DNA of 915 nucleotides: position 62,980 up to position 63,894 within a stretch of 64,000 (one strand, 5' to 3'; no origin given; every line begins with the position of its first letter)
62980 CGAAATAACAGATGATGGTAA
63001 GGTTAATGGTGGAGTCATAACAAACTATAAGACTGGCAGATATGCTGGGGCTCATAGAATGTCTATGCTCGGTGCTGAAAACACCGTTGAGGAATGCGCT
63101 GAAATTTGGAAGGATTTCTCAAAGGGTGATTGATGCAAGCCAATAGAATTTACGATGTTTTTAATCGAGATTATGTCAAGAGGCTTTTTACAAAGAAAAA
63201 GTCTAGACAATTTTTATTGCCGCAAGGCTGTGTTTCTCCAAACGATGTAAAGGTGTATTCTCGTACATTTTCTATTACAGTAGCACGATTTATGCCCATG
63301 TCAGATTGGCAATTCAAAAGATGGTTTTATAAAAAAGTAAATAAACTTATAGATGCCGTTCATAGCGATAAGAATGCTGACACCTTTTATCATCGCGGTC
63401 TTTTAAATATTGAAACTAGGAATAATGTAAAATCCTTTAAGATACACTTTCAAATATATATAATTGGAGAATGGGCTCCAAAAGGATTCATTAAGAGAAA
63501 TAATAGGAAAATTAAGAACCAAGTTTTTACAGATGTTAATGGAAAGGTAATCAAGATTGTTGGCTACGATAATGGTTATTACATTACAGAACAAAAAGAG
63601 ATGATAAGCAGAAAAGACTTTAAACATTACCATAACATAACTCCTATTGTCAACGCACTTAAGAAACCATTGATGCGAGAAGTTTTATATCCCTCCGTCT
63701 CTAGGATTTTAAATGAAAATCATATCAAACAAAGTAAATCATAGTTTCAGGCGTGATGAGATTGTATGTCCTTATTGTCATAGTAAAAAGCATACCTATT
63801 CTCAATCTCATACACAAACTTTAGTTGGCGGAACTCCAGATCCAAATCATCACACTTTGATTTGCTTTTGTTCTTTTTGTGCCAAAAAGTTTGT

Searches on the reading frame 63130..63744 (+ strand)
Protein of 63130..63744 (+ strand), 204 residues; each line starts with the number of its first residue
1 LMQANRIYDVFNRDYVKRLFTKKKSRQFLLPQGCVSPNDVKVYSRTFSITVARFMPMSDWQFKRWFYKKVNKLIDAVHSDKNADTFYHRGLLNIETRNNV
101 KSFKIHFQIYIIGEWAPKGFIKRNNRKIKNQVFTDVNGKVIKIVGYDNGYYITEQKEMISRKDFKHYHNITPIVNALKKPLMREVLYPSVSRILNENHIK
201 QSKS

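Call 40: find_encoding_contigs(protein=window:63130-63744:+, flank=10000, max_places=5)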
Protein window:63130-63744:+ (204 aa): no gene with exactly this product is on record in the collection.

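Call 67: search_protein_families(library=pfam, proteins=[window:63130-63744:+], max_evalue=0.01)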
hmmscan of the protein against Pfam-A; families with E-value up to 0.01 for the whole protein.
window:63130-63744:+ (204 aa): 0 families

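Call 68: search_protein_families(library=phrogs, proteins=[window:63130-63744:+], max_evalue=0.01)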
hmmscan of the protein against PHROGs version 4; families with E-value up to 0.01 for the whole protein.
window:63130-63744:+ (204 aa): 0 families
